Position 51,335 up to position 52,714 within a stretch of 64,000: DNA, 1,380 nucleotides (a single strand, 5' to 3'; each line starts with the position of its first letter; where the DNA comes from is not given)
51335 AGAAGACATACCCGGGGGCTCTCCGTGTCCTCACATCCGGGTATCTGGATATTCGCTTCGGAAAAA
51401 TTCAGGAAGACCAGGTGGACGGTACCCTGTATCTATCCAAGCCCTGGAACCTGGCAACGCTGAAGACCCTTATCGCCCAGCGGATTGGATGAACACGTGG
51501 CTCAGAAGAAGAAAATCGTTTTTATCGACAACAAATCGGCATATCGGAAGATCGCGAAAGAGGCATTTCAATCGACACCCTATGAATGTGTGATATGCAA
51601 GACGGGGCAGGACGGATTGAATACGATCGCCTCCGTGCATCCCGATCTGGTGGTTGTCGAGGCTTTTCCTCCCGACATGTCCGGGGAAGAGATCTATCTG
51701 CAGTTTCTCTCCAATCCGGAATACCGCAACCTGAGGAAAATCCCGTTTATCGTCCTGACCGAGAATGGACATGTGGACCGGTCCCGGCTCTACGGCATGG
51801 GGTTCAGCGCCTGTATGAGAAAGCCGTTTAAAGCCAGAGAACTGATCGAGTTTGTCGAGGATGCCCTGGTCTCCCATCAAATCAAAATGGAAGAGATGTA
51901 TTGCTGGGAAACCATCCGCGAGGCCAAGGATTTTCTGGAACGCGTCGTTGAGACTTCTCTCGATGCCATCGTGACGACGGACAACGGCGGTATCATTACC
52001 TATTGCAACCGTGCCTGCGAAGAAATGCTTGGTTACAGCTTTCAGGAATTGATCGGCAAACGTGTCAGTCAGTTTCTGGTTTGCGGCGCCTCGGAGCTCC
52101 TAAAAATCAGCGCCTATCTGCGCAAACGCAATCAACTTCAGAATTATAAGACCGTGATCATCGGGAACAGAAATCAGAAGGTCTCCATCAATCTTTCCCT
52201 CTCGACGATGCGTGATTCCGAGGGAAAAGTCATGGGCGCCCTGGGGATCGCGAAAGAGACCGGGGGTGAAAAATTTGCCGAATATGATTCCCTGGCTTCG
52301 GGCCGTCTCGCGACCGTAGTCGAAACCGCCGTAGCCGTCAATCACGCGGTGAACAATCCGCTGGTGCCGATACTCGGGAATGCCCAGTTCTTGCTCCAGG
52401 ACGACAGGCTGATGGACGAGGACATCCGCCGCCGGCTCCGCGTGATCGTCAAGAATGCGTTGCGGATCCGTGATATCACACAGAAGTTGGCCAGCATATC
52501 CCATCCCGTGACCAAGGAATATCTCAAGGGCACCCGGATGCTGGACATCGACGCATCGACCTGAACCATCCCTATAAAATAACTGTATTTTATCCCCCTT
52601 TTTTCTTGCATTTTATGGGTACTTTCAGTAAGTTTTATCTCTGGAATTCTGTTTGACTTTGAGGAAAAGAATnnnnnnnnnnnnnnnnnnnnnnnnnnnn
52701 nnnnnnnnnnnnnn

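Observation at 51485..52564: Receiver(E)-PAS-HisKA protein terminating 70 aa after the phospho-His: a free-standing phosphotransfer module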

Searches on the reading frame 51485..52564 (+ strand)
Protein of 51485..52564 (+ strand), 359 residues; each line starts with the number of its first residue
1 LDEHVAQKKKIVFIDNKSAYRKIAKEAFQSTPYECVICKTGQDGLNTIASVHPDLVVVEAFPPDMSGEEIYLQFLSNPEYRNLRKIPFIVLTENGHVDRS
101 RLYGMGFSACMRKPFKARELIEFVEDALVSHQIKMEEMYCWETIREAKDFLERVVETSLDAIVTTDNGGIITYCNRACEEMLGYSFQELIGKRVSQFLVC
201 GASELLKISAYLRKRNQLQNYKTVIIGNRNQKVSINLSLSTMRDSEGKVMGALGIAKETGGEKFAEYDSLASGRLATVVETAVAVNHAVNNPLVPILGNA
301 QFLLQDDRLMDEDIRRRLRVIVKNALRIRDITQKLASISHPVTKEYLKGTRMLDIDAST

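Call 3: search_protein_families(library=pfam, proteins=[window:51485-52564:+], max_evalue=0.01)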
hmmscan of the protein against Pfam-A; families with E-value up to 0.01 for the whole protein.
window:51485-52564:+ (359 aa): 8 families
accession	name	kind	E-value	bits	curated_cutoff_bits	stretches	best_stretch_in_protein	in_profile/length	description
PF13426.13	PAS_9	-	6.6e-13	49.3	27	1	160-256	2-98/103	PAS domain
PF00989.32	PAS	-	3.5e-12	46.8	22.6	1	150-257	2-111/113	PAS fold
PF13188.13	PAS_8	-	3e-10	40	21.8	1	150-193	2-45/65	PAS domain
PF00072.30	Response_reg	-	7.2e-09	36.2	30.2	1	11-124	1-110/111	Response regulator receiver domain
PF08448.16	PAS_4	-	5.3e-08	33.5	23.1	1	157-259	3-105/110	PAS fold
PF24820.1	Diguanyl_cycl_sensor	-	1.3e-05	25.5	28.1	1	155-248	2-102/109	Diguanylate cyclase-like sensor domain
PF00512.31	HisKA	-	6.5e-05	23.3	26.9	1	285-335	9-57/66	His Kinase A (phospho-acceptor) domain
PF08447.18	PAS_3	-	0.0044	17.7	25.6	0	172-197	2-29/89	PAS fold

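Call 4: search_protein_families(library=ncbifam, proteins=[window:51485-52564:+], max_evalue=0.01)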
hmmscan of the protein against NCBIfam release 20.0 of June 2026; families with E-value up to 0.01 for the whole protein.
window:51485-52564:+ (359 aa): 61 families (the best 25 are shown)
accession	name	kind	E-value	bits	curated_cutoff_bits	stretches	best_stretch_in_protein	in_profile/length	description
NF008468.0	PRK11360.1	equivalog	5.2e-23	81.3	646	1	143-345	262-461/616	two-component system sensor histidine kinase AtoS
TIGR00229.1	sensory_box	domain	2.7e-16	59.9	22.9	1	145-258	1-115/126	PAS domain S-box protein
NF008302.0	PRK11091.1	equivalog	1.2e-14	53.5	838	2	15-137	532-652/779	aerobic respiration two-component sensor histidine kinase ArcB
NF052574.1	HisKinEspCMyxo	equivalog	1.5e-12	46.6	1200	1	163-341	302-483/785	serine histidine kinase EspC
NF040534.1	resp_reg_YycF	equivalog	5.3e-11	42.2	340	1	9-182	1-164/231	response regulator YycF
NF045717.1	DVU0259_DivK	exception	6.5e-10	39.2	160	1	8-128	2-116/117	DVU0259 family response regulator domain-containing protein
TIGR02154.1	PhoB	equivalog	8.5e-10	38.3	296.2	1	8-128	2-120/226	phosphate regulon transcriptional regulator PhoB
NF008293.1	PRK11073.1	equivalog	1.8e-09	37.3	240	1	148-344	6-194/349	nitrogen regulation protein NR(II)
NF047465.1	hybrid_HK_LvrA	exception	3.7e-09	35.2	1200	1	7-125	466-581/819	hybrid histidine kinase/response regulator LvrA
NF045944.1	ResRegRpaBCyano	equivalog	9.3e-09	35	330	1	14-128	3-112/229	response regulator transcription factor RpaB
TIGR02040.1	PpsR-CrtJ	equivalog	9.5e-09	34.8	275.4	1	142-250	244-354/442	transcriptional regulator PpsR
NF041777.1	sens_FixL_Rhizob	equivalog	1.5e-08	33.8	850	1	142-335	116-323/485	sensor protein FixL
NF052573.1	HisKinEspAMyxo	equivalog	2.7e-08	32.3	1400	1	154-302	259-408/755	serine histidine kinase EspA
NF040689.1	MtrAB_MtrA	equivalog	2.4e-07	30.3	300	1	12-133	2-118/219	MtrAB system response regulator MtrA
NF008296.0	PRK11083.1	equivalog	4.7e-07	29.4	273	1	7-129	2-119/228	two-component system response regulator CreB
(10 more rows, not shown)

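Call 5: find_homologous_proteins(query=window:51485-52564:+, max_evalue=0.00001)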
Query window:51485-52564:+ (359 aa): 130 proteins with E <= 0.00001 among 3494 candidates; the best 120 are listed.
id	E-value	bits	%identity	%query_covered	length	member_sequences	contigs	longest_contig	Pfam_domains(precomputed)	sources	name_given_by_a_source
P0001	1.3e-234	795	100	100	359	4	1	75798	PF13426.14,PF13188.14,PF24820.2,PF08448.17,PF00989.32,PF00072.31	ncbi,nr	ncbi:MAG TPA: hybrid sensor histidine kinase/response regulator [bacterium]|nr:hybrid sensor histidi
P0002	4.4e-194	662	84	99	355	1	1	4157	PF13426.14,PF13188.14,PF24820.2,PF08448.17,PF00989.32,PF00072.31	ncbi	-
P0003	9.0e-181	618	76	98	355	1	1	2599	PF13426.14,PF13188.14,PF08448.17,PF00512.32,PF00989.32,PF00072.31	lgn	-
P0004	3.4e-179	613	75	98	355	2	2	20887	PF13426.14,PF13188.14,PF24820.2,PF08448.17,PF00512.32,PF00989.32,PF00072.31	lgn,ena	-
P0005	1.7e-163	562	71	99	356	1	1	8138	PF13426.14,PF13188.14,PF08448.17,PF00989.32,PF00072.31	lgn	-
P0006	1.3e-162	559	69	99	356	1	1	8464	PF13426.14,PF13188.14,PF08448.17,PF00512.32,PF00989.32,PF00072.31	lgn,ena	-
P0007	4.3e-161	554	68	99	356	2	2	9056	PF13426.14,PF13188.14,PF08448.17,PF00512.32,PF00989.32,PF00072.31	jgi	-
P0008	3.2e-159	548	65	99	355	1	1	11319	PF13426.14,PF13188.14,PF08448.17,PF00989.32,PF00072.31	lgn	-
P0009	4.6e-159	547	69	96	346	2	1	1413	PF13426.14,PF08448.17,PF00512.32,PF00989.32,PF00072.31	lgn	-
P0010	7.2e-159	546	67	98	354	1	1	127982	PF13426.14,PF13188.14,PF24820.2,PF08448.17,PF00512.32,PF00989.32,PF00072.31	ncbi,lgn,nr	ncbi:PAS domain S-box protein [bacterium]|nr:PAS domain S-box protein [bacterium]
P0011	9.8e-157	539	66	99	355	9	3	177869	PF13426.14,PF13188.14,PF08448.17,PF00512.32,PF00989.32,PF00072.31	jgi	jgi:PAS domain S-box-containing protein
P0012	1.6e-156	539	67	99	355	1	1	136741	PF13426.14,PF13188.14,PF08448.17,PF00512.32,PF00989.32,PF00072.31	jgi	jgi:PAS domain S-box-containing protein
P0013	2.0e-156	538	66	99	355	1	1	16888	PF13426.14,PF13188.14,PF08448.17,PF00512.32,PF00989.32,PF00072.31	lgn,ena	-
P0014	3.2e-154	531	65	99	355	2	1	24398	PF13426.14,PF08448.17,PF00989.32,PF00072.31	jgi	-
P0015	1.3e-153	529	65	98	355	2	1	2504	PF13426.14,PF13188.14,PF08448.17,PF00512.32,PF00989.32,PF00072.31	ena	-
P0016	2.0e-153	529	65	98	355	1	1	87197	PF13426.14,PF08448.17,PF00512.32,PF00989.32,PF00072.31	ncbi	ncbi:PAS domain S-box protein [bacterium]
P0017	1.3e-150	519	64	97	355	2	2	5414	PF13426.14,PF13188.14,PF08448.17,PF00512.32,PF00989.32,PF00072.31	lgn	-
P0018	2.0e-150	519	65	98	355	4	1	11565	PF13426.14,PF13188.14,PF24820.2,PF08448.17,PF00512.32,PF00989.32,PF00072.31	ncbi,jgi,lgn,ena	-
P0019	4.9e-150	517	65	98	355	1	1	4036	PF13426.14,PF13188.14,PF08448.17,PF00512.32,PF00989.32,PF00072.31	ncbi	-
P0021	1.5e-149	516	65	98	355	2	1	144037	PF13426.14,PF13188.14,PF08448.17,PF00512.32,PF00989.32,PF00072.31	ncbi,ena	ncbi:MAG TPA: PAS domain S-box protein [bacterium]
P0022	7.6e-149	514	65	98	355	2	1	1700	PF13426.14,PF13188.14,PF24820.2,PF08448.17,PF00512.32,PF00989.32,PF00072.31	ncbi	-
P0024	2.9e-148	512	66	98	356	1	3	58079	PF13426.14,PF13188.14,PF08448.17,PF00512.32,PF00989.32,PF00072.31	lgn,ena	-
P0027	6.3e-148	511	63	98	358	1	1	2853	PF13426.14,PF13188.14,PF24820.2,PF08448.17,PF00512.32,PF00989.32,PF00072.31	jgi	jgi:PAS domain S-box-containing protein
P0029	1.4e-147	509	66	98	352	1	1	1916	PF13426.14,PF13188.14,PF08448.17,PF00512.32,PF00989.32,PF00072.31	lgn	-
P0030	1.9e-147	509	63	97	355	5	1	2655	PF13426.14,PF13188.14,PF08670.18,PF08448.17,PF00512.32,PF00989.32,PF00072.31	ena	-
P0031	3.5e-147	508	65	97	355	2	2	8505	PF13426.14,PF13188.14,PF24820.2,PF08448.17,PF00512.32,PF00989.32,PF00072.31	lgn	-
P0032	9.9e-147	507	64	98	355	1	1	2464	PF13426.14,PF13188.14,PF24820.2,PF08448.17,PF00512.32,PF00989.32,PF00072.31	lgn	-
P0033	1.0e-146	507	63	98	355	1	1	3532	PF13426.14,PF13188.14,PF24820.2,PF08448.17,PF00512.32,PF00989.32,PF00072.31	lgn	-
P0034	1.4e-146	506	63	98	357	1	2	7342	PF13426.14,PF08448.17,PF00512.32,PF00989.32,PF00072.31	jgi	-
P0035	9.1e-146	503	71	86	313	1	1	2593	PF13426.14,PF13188.14,PF08448.17,PF00512.32,PF00989.32,PF00072.31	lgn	-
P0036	1.3e-145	503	61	99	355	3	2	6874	PF08447.19,PF13426.14,PF13188.14,PF24820.2,PF08448.17,PF00512.32,PF00989.32,PF00072.31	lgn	-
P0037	1.4e-145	503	64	99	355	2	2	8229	PF13426.14,PF13188.14,PF08448.17,PF00512.32,PF00989.32,PF00072.31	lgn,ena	-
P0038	2.5e-145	502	62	98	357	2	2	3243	PF13426.14,PF13188.14,PF08448.17,PF00512.32,PF00989.32,PF00072.31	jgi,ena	-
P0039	7.5e-144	497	63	98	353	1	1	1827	PF13426.14,PF13188.14,PF08448.17,PF00512.32,PF00989.32,PF00072.31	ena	-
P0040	3.7e-143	495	64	98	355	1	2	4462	PF13426.14,PF13188.14,PF24820.2,PF08448.17,PF00512.32,PF00989.32,PF00072.31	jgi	jgi:PAS domain S-box-containing protein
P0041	1.6e-142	493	60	98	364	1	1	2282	PF13426.14,PF24820.2,PF08448.17,PF00512.32,PF00989.32,PF00072.31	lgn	-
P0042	1.7e-142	493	63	98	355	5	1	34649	PF13426.14,PF13188.14,PF24820.2,PF08448.17,PF00512.32,PF00989.32,PF00072.31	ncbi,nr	ncbi:PAS domain S-box protein [bacterium]|nr:PAS domain S-box protein [bacterium]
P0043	3.0e-142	492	62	99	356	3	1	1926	PF13426.14,PF13188.14,PF08448.17,PF00512.32,PF00989.32,PF00072.31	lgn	-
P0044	3.2e-142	492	63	98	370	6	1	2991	PF13426.14,PF13188.14,PF08448.17,PF00512.32,PF00989.32,PF00072.31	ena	-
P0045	4.5e-142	491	59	97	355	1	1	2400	PF13426.14,PF13188.14,PF08448.17,PF00512.32,PF00989.32,PF00072.31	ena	-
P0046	7.2e-142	491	63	98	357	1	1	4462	PF13426.14,PF13188.14,PF08448.17,PF00512.32,PF00989.32,PF00072.31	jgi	jgi:PAS domain S-box-containing protein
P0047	1.3e-141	490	62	98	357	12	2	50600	PF13426.14,PF13188.14,PF08448.17,PF00512.32,PF00989.32,PF00072.31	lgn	-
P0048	2.5e-141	489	62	98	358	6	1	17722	PF13426.14,PF13188.14,PF24820.2,PF08448.17,PF00512.32,PF00989.32,PF00072.31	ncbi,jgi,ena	-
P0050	2.5e-140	486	60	98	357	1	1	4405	PF13426.14,PF13188.14,PF24820.2,PF08448.17,PF00512.32,PF00989.32,PF00072.31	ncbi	-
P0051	2.5e-140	486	62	98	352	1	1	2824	PF13426.14,PF13188.14,PF08448.17,PF00512.32,PF00989.32,PF00072.31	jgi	jgi:PAS domain S-box-containing protein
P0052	9.3e-140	484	59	100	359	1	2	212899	PF13426.14,PF13188.14,PF08448.17,PF00512.32,PF00989.32,PF00072.31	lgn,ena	-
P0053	2.4e-139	482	61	100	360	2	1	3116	PF13426.14,PF13188.14,PF08448.17,PF00512.32,PF00989.32,PF00072.31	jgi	jgi:PAS domain S-box-containing protein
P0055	9.3e-139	480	62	97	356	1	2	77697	PF13426.14,PF13188.14,PF24820.2,PF08448.17,PF00512.32,PF00989.32,PF00072.31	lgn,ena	-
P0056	2.7e-138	479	61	97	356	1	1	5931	PF13426.14,PF13188.14,PF24820.2,PF08448.17,PF00512.32,PF00989.32,PF00072.31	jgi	-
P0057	3.2e-138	479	63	93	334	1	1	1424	PF13426.14,PF13188.14,PF08448.17,PF00512.32,PF00989.32,PF00072.31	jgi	jgi:PAS domain S-box-containing protein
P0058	9.0e-138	477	61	97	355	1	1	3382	PF13426.14,PF13188.14,PF08448.17,PF00512.32,PF00989.32,PF00072.31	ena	-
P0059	1.2e-137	477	61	98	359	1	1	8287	PF13426.14,PF13188.14,PF08448.17,PF00512.32,PF00989.32,PF00072.31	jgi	jgi:PAS domain S-box-containing protein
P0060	1.7e-137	476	59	97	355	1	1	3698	PF13426.14,PF13188.14,PF08448.17,PF00512.32,PF00989.32,PF00072.31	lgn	-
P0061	2.5e-137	476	61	98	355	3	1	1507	PF13426.14,PF13188.14,PF24820.2,PF08448.17,PF00512.32,PF00989.32,PF00072.31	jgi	jgi:PAS domain S-box-containing protein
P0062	2.5e-137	476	61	98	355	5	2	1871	PF13426.14,PF13188.14,PF24820.2,PF08448.17,PF00512.32,PF00989.32,PF00072.31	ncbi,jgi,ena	-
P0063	6.7e-137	474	66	91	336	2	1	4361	PF13426.14,PF13188.14,PF24820.2,PF08448.17,PF00512.32,PF00989.32,PF00072.31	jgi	jgi:PAS domain S-box-containing protein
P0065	2.9e-136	472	61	97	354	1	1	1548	PF13426.14,PF13188.14,PF08448.17,PF00512.32,PF00989.32,PF00072.31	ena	-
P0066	1.1e-135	470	59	98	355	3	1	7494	PF13426.14,PF13188.14,PF24820.2,PF08448.17,PF00512.32,PF00989.32,PF00072.31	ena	-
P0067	1.6e-135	470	58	98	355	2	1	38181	PF13426.14,PF24820.2,PF08448.17,PF00512.32,PF00989.32,PF00072.31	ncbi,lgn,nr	ncbi:PAS domain S-box protein [bacterium]|nr:PAS domain S-box protein [bacterium] RQV95060.1 MAG: hy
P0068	2.1e-135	469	58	97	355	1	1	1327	PF13426.14,PF13188.14,PF08448.17,PF00512.32,PF00989.32,PF00072.31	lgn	-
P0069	5.0e-135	468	58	98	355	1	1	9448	PF13426.14,PF24820.2,PF08448.17,PF00512.32,PF00989.32,PF00072.31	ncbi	-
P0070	1.2e-134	467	62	98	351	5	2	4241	PF13426.14,PF13188.14,PF24820.2,PF08448.17,PF00512.32,PF00989.32,PF00072.31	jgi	jgi:PAS domain S-box-containing protein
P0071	3.2e-134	465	57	99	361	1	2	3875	PF13426.14,PF13188.14,PF08448.17,PF00512.32,PF00989.32,PF00072.31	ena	-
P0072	3.7e-134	465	58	98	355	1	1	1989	PF08447.19,PF13426.14,PF13188.14,PF24820.2,PF08448.17,PF00512.32,PF00989.32,PF00072.31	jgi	jgi:PAS domain S-box-containing protein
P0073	4.2e-134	465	58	98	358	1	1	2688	PF13426.14,PF13188.14,PF08448.17,PF00512.32,PF00989.32,PF00072.31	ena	-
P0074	6.2e-134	465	75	77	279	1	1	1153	PF13426.14,PF13188.14,PF08448.17,PF00512.32,PF00989.32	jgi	jgi:PAS domain S-box-containing protein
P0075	1.4e-133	463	58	97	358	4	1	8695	PF13426.14,PF13188.14,PF08448.17,PF00512.32,PF00989.32,PF00072.31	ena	-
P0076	1.5e-133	463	60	97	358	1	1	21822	PF13426.14,PF13188.14,PF24820.2,PF08448.17,PF00512.32,PF00989.32,PF00072.31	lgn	-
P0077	2.0e-133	463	58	99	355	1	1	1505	PF13426.14,PF13188.14,PF24820.2,PF08448.17,PF00512.32,PF00989.32,PF00072.31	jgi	jgi:PAS domain S-box-containing protein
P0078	1.1e-132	460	58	97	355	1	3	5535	PF13426.14,PF13188.14,PF08448.17,PF00512.32,PF00989.32,PF00072.31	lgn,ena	-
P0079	5.4e-132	458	59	98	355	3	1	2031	PF13426.14,PF08448.17,PF00512.32,PF00989.32,PF00072.31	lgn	-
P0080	9.0e-132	457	58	97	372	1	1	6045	PF13426.14,PF13188.14,PF08448.17,PF00512.32,PF00989.32,PF00072.31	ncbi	-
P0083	2.1e-130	453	56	98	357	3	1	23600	PF13426.14,PF13188.14,PF08448.17,PF00512.32,PF00989.32,PF00072.31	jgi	-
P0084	8.3e-130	451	57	100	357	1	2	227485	PF13426.14,PF13188.14,PF24820.2,PF08448.17,PF00512.32,PF00989.32,PF00072.31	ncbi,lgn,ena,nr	ncbi:PAS domain S-box protein [bacterium]|nr:PAS domain S-box protein [bacterium]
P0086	9.9e-129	447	57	97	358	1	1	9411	PF13426.14,PF13188.14,PF08448.17,PF00512.32,PF00989.32,PF00072.31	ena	-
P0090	9.6e-128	444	57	97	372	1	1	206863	PF13426.14,PF13188.14,PF08448.17,PF00512.32,PF00989.32,PF00072.31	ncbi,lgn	-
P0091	6.3e-127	441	57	97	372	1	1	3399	PF13426.14,PF13188.14,PF08448.17,PF00512.32,PF00989.32,PF00072.31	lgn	-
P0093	1.3e-126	440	56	98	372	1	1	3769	PF13426.14,PF13188.14,PF08448.17,PF00512.32,PF00989.32,PF00072.31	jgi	jgi:PAS domain S-box-containing protein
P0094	1.4e-126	440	55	98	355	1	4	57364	PF13426.14,PF13188.14,PF00512.32,PF00989.32,PF00072.31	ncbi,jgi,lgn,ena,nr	ncbi:PAS domain S-box protein [bacterium]|nr:PAS domain S-box protein [bacterium]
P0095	2.8e-126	439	56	98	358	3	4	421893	PF13426.14,PF13188.14,PF24820.2,PF08448.17,PF00512.32,PF00989.32,PF00072.31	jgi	-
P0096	9.7e-126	438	58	98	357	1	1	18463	PF13426.14,PF13188.14,PF24820.2,PF08448.17,PF00512.32,PF00989.32,PF00072.31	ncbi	-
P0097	1.5e-125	437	55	99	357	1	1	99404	PF13426.14,PF13188.14,PF24820.2,PF08448.17,PF00512.32,PF00989.32,PF00072.31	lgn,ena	-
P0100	1.4e-123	430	54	98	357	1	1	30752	PF13426.14,PF13188.14,PF08448.17,PF00512.32,PF00989.32,PF00072.31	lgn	-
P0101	1.6e-123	430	60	89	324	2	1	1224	PF13426.14,PF13188.14,PF08448.17,PF00512.32,PF00989.32,PF00072.31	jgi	jgi:PAS domain S-box-containing protein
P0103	1.2e-122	427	54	97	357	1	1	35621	PF13426.14,PF13188.14,PF00512.32,PF00989.32,PF00072.31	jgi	-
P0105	6.3e-120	418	55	97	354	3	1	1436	PF13426.14,PF13188.14,PF08448.17,PF00512.32,PF00989.32,PF00072.31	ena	-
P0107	5.1e-111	389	50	98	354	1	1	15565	PF13426.14,PF13188.14,PF08448.17,PF00512.32,PF00989.32,PF00072.31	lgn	-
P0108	3.3e-110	387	72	69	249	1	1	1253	PF13426.14,PF13188.14,PF08448.17,PF00512.32,PF00989.32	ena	-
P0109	5.1e-101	356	72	63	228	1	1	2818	PF13426.14,PF13188.14,PF08448.17,PF00512.32,PF00989.32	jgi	-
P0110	9.9e-98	346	72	63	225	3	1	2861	PF13426.14,PF13188.14,PF24820.2,PF08448.17,PF00512.32,PF00989.32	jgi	jgi:PAS domain S-box-containing protein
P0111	1.5e-97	345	72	63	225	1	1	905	PF13426.14,PF13188.14,PF08448.17,PF00512.32,PF00989.32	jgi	jgi:PAS domain S-box-containing protein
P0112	3.0e-89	318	73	57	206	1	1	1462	PF08447.19,PF13426.14,PF13188.14,PF24820.2,PF08448.17,PF00512.32,PF00989.32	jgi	jgi:PAS domain S-box-containing protein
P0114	4.9e-86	307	44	97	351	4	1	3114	PF13426.14,PF13188.14,PF08448.17,PF00512.32,PF00989.32,PF00072.31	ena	-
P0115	1.9e-85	305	42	97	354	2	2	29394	PF13426.14,PF13188.14,PF00512.32,PF00989.32,PF00072.31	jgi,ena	-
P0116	7.9e-85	303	42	97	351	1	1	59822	PF13426.14,PF00512.32,PF00989.32,PF00072.31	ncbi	ncbi:MAG: response regulator [bacterium]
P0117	1.1e-84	303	40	97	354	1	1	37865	PF13426.14,PF13188.14,PF00512.32,PF00989.32,PF00072.31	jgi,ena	-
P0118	3.5e-83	298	43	97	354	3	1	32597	PF13426.14,PF13188.14,PF08448.17,PF00512.32,PF00989.32,PF00072.31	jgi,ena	-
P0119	8.3e-83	296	39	97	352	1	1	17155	PF13426.14,PF00512.32,PF00989.32,PF00072.31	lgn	-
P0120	2.7e-82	295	68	57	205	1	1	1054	PF13426.14,PF13188.14,PF24820.2,PF08448.17,PF00512.32,PF00989.32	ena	-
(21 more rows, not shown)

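Call 8: find_encoding_contigs(protein=P0084, flank=10000, max_places=2)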
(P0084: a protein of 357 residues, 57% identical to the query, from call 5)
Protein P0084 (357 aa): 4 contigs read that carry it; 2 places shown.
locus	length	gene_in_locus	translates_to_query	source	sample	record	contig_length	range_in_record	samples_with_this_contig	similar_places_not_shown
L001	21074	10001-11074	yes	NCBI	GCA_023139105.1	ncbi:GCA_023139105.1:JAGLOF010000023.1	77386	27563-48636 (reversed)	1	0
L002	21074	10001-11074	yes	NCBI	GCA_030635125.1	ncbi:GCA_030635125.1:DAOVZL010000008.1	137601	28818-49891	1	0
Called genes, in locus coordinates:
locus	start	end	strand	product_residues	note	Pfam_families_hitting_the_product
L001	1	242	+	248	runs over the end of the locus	PF01135:PCMT, PF13489:Methyltransf_23 (weak), PF13847:Methyltransf_31, PF08241:Methyltransf_11 (weak), PF13649:Methyltransf_25 (weak)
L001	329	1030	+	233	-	PF04024:PspC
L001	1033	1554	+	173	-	PF18917:LiaI-LiaF-like_TM1 (weak), PF22570:LiaF-TM, PF18917:LiaI-LiaF-like_TM1 (weak)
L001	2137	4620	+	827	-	PF00989:PAS, PF13188:PAS_8, PF13426:PAS_9, PF00989:PAS, PF08447:PAS_3, PF13426:PAS_9, PF00512:HisKA, PF02518:HATPase_c, +2 more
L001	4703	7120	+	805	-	PF00989:PAS (faint), PF08448:PAS_4 (faint), PF13426:PAS_9 (faint), PF00512:HisKA (weak), PF02518:HATPase_c, PF00072:Response_reg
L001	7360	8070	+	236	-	-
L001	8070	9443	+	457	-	PF00072:Response_reg, PF07724:AAA_2 (faint), PF00158:Sigma54_activat, PF14532:Sigma54_activ_2, PF07728:AAA_5 (weak), PF25601:AAA_lid_14, PF02954:HTH_8, PF13384:HTH_23 (weak)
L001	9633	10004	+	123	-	PF00072:Response_reg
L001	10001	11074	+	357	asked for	PF00072:Response_reg, PF00989:PAS, PF08448:PAS_4, PF13188:PAS_8 (weak), PF13426:PAS_9, PF24820:Diguanyl_cycl_sensor (weak), PF00512:HisKA (weak)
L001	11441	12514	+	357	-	PF03462:PCRF, PF00472:RF-1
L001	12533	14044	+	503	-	PF01336:tRNA_anti-codon, PF00152:tRNA-synt_2, PF01409:tRNA-synt_2d (faint)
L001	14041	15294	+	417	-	PF12704:MacB_PCD, PF02687:FtsX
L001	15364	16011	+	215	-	PF00005:ABC_tran, PF02463:SMC_N (faint)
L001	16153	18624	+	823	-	PF02861:Clp_N, PF02861:Clp_N, PF00004:AAA, PF17871:AAA_lid_9, PF00004:AAA, PF07724:AAA_2, PF07728:AAA_5, PF10431:ClpB_D2-small, +9 more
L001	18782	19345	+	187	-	PF13505:OMP_b-brl, PF13568:OMP_b-brl_2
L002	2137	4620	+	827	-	PF00989:PAS, PF13188:PAS_8, PF13426:PAS_9, PF00989:PAS, PF08447:PAS_3, PF13426:PAS_9, PF00512:HisKA, PF02518:HATPase_c, +2 more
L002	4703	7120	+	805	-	PF00989:PAS (faint), PF08448:PAS_4 (faint), PF13426:PAS_9 (faint), PF00512:HisKA (weak), PF02518:HATPase_c, PF00072:Response_reg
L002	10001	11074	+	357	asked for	PF00072:Response_reg, PF00989:PAS, PF08448:PAS_4, PF13188:PAS_8 (weak), PF13426:PAS_9, PF24820:Diguanyl_cycl_sensor (weak), PF00512:HisKA (weak)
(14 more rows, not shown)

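Call 9: find_encoding_contigs(protein=P0116, flank=10000, max_places=2)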
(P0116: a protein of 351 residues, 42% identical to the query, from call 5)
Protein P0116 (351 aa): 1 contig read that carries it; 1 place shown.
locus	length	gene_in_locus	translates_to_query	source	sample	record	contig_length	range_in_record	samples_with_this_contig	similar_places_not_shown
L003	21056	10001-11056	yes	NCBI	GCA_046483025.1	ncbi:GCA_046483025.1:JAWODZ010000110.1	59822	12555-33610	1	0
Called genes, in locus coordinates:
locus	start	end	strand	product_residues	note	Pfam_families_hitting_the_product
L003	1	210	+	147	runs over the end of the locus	-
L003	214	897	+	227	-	PF04028:DUF374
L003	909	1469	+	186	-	PF00588:SpoU_methylase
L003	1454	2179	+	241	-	PF01135:PCMT, PF13489:Methyltransf_23 (weak), PF13847:Methyltransf_31 (weak), PF13649:Methyltransf_25 (weak)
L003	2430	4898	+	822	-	PF00989:PAS, PF13188:PAS_8, PF13426:PAS_9, PF08447:PAS_3 (weak), PF13426:PAS_9, PF00512:HisKA (weak), PF02518:HATPase_c, PF00072:Response_reg, +1 more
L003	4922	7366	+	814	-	PF00989:PAS (faint), PF13188:PAS_8 (faint), PF08447:PAS_3 (faint), PF08448:PAS_4 (faint), PF13426:PAS_9, PF02518:HATPase_c, PF00072:Response_reg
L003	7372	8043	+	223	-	-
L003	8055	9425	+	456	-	PF00072:Response_reg, PF00158:Sigma54_activat, PF14532:Sigma54_activ_2, PF07724:AAA_2 (weak), PF07728:AAA_5, PF25601:AAA_lid_14, PF02954:HTH_8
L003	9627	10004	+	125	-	PF00072:Response_reg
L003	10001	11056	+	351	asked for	PF00072:Response_reg, PF00989:PAS, PF13426:PAS_9, PF00512:HisKA (weak)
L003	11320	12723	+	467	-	PF13505:OMP_b-brl, PF13432:TPR_16 (faint), PF14559:TPR_19 (faint), PF12895:ANAPC3 (weak), PF13174:TPR_6 (faint), PF13512:TPR_18 (faint), PF13525:YfiO, PF00515:TPR_1 (faint), +1 more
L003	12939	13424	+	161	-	PF01424:R3H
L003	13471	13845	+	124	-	PF00072:Response_reg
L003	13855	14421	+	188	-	PF01339:CheB_methylest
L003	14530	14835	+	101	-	PF01909:NTP_transf_2, PF18765:Polbeta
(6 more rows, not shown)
